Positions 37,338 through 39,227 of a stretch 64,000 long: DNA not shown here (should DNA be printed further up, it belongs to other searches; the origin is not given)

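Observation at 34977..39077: Sigma-r4 DNA-binding protein, single-pass membrane protein and HerA/FtsK-like ATPase with zinc ribbon: an uncharacterised three-gene module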

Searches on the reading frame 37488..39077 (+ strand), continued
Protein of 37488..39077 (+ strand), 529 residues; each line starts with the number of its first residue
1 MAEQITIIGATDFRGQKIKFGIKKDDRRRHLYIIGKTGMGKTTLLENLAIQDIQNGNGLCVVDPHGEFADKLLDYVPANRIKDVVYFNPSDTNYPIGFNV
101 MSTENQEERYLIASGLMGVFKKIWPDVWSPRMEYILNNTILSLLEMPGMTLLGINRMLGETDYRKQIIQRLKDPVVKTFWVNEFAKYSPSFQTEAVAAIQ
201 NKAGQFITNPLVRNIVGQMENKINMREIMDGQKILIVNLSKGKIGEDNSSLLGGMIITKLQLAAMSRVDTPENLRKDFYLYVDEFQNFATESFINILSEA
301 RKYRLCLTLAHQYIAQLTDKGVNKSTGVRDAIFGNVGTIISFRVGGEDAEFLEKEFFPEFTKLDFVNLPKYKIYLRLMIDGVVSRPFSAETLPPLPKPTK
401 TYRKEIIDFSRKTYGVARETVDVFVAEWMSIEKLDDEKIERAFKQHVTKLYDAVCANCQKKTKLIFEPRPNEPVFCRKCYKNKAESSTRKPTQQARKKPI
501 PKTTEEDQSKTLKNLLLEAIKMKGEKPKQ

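Call 74: get_annotated_region(hit=H12, flank=7000)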
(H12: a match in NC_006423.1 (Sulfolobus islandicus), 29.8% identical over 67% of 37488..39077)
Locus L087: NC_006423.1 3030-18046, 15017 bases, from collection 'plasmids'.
description: Sulfolobus islandicus plasmid pARN3, complete sequence
organism: Sulfolobus islandicus (NCBI taxid 43080)
taxonomy: Archaea; Thermoproteota; Thermoprotei; Sulfolobales; Sulfolobaceae; Sulfolobus; Sulfolobus islandicus
host: -; source: -; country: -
typing (MOB-suite, as given by PLSDB): non-mobilizable
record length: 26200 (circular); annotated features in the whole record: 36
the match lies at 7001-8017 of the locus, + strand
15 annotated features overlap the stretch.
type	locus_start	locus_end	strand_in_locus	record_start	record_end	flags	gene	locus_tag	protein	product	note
CDS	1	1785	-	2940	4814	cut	-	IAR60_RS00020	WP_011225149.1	DUF87 domain-containing protein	-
CDS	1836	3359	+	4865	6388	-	-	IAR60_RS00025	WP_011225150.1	hypothetical protein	-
CDS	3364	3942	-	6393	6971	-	-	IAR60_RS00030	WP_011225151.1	hypothetical protein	-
CDS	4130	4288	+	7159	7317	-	-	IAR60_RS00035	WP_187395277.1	hypothetical protein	-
CDS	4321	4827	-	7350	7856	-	-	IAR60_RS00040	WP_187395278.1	hypothetical protein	-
CDS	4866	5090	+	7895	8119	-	-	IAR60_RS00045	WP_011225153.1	hypothetical protein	-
CDS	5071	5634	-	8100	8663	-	-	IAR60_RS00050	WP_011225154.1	hypothetical protein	-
CDS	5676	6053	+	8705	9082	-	-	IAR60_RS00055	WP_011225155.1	hypothetical protein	-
CDS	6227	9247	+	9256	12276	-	-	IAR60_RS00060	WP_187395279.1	type IV secretion system DNA-binding domain-containing protein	-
CDS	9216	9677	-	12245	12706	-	-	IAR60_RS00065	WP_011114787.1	hypothetical protein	-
CDS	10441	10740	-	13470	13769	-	-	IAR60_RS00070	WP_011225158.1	hypothetical protein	-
CDS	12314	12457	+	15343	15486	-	-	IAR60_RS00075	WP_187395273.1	hypothetical protein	-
CDS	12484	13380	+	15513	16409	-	-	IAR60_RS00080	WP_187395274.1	hypothetical protein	-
CDS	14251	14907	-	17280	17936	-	-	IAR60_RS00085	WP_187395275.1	hypothetical protein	-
CDS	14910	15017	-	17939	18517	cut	-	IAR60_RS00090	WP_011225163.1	hypothetical protein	-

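Call 88: search_protein_families(library=pfam, proteins=[L085:2258-4759:+, L085:7742-10324:+, L085:4771-5661:+, L086:5798-8236:+, L086:3870-5801:+], max_evalue=0.001)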
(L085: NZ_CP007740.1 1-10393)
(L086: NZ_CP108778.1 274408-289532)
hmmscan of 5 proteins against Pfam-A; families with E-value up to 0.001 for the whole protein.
L085:2258-4759:+ (833 aa): 1 family
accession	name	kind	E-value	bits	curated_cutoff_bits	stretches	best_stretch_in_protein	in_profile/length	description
PF01935.23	DUF87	-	1.2e-08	35.8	23.2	1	332-580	8-217/220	Helicase HerA, central domain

L085:7742-10324:+ (860 aa): 1 family
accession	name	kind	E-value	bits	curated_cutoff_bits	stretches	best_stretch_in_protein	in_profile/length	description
PF12846.13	AAA_10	-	2.4e-119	399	27.5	1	458-817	2-362/362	AAA-like domain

L085:4771-5661:+ (296 aa): 1 family
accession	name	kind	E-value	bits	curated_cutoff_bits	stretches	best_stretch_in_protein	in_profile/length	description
PF13814.12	Replic_Relax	-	1.9e-09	38.3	25.3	1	33-215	21-183/191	Replication-relaxation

L086:5798-8236:+ (812 aa): 7 families
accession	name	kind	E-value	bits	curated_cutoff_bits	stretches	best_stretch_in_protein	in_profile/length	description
PF02534.20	T4SS-DNA_transf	-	2.4e-10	40.3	20.1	1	415-494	37-114/468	Type IV secretory system Conjugative DNA transfer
PF10412.15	TrwB_AAD_bind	-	2.1e-09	37.2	20.5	1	415-484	9-72/387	Type IV secretion-system coupling protein DNA-binding domain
PF01935.23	DUF87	-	1.3e-06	29.2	23.2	1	421-484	23-83/220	Helicase HerA, central domain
PF13401.12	AAA_22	-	1.8e-06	28.8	27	0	419-459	3-43/130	AAA domain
PF12696.13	TraG-D_C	-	1.3e-05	25.6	22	1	673-740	4-72/126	TraM recognition site of TraD and TraG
PF01580.24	FtsK_SpoIIIE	-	0.00022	21.2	24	1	418-443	36-61/221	FtsK/SpoIIIE family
PF25199.1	nSTAND_NTPase5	-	0.00093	19.5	34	0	417-480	37-101/145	Novel STAND NTPase 5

L086:3870-5801:+ (643 aa): 4 families
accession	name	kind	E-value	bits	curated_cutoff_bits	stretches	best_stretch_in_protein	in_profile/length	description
PF19044.6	P-loop_TraG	-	1.6e-14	53.8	25.8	2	445-539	250-347/413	TraG P-loop domain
PF12846.13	AAA_10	-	1e-11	44.9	27.5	1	420-497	215-292/362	AAA-like domain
PF11130.14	TraC_F_IV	-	1.6e-05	24.6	28.1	1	52-164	266-374/375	TraC protein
PF01935.23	DUF87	-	5e-05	23.9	23.2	1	232-292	29-92/220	Helicase HerA, central domain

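Call 94: get_annotated_region(hit=H9, flank=5000)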
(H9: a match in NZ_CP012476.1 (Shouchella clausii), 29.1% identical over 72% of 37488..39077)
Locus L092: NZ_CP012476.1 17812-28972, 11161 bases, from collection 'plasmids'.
description: Shouchella clausii strain ENTPro plasmid unnamed, complete sequence
organism: Shouchella clausii (NCBI taxid 79880)
taxonomy: Bacteria; Bacillota; Bacilli; Bacillales; Bacillaceae; Shouchella; Shouchella clausii
host: -; source: -; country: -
typing (MOB-suite, as given by PLSDB): non-mobilizable; replicon rep_cluster_258
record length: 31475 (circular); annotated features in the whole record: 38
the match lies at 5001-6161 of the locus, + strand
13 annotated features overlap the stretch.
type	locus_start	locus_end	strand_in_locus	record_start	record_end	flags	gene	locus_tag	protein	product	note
CDS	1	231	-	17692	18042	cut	-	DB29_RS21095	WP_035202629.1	hypothetical protein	-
CDS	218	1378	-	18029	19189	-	-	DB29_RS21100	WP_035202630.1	ParM/StbA family protein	GO:0030541 - plasmid partitioning [Evidence IEA]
CDS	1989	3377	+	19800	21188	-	-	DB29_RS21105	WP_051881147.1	primase C-terminal domain-containing protein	-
CDS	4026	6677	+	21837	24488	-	-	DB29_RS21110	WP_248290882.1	DUF87 domain-containing protein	-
CDS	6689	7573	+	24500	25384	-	-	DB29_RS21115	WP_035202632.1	replication-relaxation family protein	-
CDS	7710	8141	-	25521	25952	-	-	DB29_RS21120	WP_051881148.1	helix-turn-helix transcriptional regulator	-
CDS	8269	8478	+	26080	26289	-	-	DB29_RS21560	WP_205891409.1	helix-turn-helix transcriptional regulator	-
CDS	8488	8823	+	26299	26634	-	-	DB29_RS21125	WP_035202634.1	hypothetical protein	-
CDS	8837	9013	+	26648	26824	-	-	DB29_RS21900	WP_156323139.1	hypothetical protein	-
CDS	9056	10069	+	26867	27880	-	-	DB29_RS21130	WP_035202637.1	conjugal transfer protein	-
CDS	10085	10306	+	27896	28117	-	-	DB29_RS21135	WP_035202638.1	hypothetical protein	-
CDS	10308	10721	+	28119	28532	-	-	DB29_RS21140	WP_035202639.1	conjugal transfer protein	-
CDS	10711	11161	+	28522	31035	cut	-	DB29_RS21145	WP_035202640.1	ATP-binding protein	-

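Call 95: get_annotated_region(hit=H6, flank=5000)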
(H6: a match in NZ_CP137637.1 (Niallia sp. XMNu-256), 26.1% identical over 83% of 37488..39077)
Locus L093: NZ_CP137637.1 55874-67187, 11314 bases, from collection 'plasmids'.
description: Niallia sp. XMNu-256 plasmid unnamed1, complete sequence
organism: Niallia sp. XMNu-256 (NCBI taxid 3082444)
taxonomy: Bacteria; Bacillota; Bacilli; Bacillales; Bacillaceae; Niallia; Niallia sp. XMNu-256
host: -; source: -; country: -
typing (MOB-suite, as given by PLSDB): non-mobilizable
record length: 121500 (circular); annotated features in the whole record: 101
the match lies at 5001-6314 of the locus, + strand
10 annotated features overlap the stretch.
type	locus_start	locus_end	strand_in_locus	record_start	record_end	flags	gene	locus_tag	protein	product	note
CDS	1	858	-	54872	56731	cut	-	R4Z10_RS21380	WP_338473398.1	helix-turn-helix domain-containing protein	-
CDS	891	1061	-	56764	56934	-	-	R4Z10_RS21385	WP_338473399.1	ribbon-helix-helix domain-containing protein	-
CDS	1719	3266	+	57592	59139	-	-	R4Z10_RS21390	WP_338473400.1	primase C-terminal domain-containing protein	-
CDS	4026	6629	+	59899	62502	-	-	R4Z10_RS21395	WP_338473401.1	DUF87 domain-containing protein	-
CDS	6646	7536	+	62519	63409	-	-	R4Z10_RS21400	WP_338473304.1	replication-relaxation family protein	-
CDS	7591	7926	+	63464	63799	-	-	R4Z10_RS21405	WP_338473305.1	hypothetical protein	-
CDS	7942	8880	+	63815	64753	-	-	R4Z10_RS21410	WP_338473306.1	conjugal transfer protein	-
CDS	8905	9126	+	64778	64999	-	-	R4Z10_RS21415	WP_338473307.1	hypothetical protein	-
CDS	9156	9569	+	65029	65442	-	-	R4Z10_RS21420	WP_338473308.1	TcpE family conjugal transfer membrane protein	-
CDS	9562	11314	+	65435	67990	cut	-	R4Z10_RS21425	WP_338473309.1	ATP-binding protein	-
